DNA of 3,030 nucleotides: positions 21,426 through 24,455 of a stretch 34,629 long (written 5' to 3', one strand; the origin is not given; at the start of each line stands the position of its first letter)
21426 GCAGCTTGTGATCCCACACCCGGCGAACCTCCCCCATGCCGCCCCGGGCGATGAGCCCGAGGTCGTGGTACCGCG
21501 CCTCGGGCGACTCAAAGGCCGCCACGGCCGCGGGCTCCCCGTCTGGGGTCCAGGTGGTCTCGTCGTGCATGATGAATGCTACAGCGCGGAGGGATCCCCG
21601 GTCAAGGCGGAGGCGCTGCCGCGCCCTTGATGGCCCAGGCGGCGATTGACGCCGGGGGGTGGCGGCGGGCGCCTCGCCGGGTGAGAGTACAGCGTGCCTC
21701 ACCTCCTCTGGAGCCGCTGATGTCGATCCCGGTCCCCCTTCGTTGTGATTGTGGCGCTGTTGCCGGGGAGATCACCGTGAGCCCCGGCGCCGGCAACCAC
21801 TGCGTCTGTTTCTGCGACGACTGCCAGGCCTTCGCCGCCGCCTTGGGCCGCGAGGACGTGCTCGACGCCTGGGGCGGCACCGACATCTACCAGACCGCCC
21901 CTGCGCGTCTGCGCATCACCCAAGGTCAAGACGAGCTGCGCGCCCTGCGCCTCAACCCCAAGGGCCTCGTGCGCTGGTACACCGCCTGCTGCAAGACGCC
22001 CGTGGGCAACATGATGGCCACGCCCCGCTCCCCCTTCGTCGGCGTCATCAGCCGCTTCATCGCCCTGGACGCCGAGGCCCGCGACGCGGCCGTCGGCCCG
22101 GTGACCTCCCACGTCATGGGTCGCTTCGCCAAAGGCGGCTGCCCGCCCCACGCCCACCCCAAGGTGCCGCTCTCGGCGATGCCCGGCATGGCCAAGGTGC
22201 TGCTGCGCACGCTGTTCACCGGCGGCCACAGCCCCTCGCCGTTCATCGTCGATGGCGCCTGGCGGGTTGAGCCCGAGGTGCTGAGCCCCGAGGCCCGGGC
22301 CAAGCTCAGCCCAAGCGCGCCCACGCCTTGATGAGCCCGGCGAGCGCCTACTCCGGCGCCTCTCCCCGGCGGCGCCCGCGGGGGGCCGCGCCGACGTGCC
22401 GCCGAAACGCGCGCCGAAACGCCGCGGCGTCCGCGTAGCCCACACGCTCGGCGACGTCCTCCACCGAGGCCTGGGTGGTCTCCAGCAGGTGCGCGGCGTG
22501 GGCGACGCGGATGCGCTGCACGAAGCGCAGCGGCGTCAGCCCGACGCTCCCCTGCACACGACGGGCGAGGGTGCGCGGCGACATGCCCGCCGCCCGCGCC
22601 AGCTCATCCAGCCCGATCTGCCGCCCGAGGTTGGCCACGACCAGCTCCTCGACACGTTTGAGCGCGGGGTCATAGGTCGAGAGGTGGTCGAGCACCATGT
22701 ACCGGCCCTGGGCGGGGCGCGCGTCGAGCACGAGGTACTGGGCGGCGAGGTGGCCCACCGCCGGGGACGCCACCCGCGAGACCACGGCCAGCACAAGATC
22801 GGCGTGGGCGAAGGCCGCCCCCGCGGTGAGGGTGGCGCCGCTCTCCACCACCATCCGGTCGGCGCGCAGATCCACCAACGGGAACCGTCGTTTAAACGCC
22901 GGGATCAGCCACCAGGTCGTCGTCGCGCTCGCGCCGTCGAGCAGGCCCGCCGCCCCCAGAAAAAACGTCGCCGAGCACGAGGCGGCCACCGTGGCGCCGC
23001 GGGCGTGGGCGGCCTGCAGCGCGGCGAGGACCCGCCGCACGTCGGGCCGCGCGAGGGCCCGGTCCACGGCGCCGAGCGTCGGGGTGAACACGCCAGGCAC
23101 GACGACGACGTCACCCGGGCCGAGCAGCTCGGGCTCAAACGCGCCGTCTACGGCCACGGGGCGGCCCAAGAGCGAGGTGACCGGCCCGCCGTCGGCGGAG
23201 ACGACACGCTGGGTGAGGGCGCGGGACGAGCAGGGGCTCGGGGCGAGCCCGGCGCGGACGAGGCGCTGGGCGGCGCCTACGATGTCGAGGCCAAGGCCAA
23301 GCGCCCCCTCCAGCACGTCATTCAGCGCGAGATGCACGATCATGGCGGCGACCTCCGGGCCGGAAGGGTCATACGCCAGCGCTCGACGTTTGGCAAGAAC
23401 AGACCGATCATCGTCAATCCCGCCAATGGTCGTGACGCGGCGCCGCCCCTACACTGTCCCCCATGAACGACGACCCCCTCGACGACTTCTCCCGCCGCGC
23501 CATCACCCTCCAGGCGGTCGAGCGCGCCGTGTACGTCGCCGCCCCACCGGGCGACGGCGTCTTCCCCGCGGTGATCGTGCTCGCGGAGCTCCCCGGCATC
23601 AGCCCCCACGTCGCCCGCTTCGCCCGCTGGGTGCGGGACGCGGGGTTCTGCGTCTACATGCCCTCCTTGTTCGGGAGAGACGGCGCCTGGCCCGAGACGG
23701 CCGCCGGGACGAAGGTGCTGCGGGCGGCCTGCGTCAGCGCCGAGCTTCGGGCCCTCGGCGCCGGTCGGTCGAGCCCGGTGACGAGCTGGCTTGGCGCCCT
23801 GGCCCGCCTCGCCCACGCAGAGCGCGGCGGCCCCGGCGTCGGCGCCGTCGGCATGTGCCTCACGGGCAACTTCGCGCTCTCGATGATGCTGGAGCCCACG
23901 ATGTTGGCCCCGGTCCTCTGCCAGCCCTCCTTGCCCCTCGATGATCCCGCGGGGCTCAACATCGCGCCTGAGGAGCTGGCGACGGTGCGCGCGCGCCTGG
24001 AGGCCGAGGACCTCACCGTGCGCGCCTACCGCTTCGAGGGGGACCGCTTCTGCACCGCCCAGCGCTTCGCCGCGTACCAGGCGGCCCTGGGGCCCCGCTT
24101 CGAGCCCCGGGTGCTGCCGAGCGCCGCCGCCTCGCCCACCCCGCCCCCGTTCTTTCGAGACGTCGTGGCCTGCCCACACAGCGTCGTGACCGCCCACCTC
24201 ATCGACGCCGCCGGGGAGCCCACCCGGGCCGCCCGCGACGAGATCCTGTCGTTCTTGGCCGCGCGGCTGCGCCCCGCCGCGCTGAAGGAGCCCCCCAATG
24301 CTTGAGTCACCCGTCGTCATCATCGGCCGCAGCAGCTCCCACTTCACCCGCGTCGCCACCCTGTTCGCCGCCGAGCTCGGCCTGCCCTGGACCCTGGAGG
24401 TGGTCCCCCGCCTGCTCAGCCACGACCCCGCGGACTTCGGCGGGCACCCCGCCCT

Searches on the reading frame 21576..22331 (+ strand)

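Call 9: search_protein_families(library=pfam, proteins=[window:21576-22331:+], max_evalue=0.001)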
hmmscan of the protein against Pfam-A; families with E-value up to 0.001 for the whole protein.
window:21576-22331:+ (251 aa): 2 families
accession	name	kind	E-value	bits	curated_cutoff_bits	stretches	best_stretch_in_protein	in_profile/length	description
PF19648.5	DUF6151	-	3.2e-53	180.8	27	1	49-227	1-181/188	Family of unknown function (DUF6151)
PF04828.22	GFA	-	0.00023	21.6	24.3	1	56-92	5-39/115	Glutathione-dependent formaldehyde-activating enzyme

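Call 14: search_protein_families(library=padloc, proteins=[window:21576-22331:+], max_evalue=0.01)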
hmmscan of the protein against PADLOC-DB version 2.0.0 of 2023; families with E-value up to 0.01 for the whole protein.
window:21576-22331:+ (251 aa): 0 families

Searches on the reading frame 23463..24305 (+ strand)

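Call 9: search_protein_families(library=pfam, proteins=[window:23463-24305:+], max_evalue=0.001)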
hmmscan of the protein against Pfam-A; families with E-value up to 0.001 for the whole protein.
window:23463-24305:+ (280 aa): 1 family
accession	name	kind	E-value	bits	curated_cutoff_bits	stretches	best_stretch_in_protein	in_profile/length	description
PF01738.24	DLH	-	7.5e-10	39.2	21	1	23-145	3-118/217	Dienelactone hydrolase family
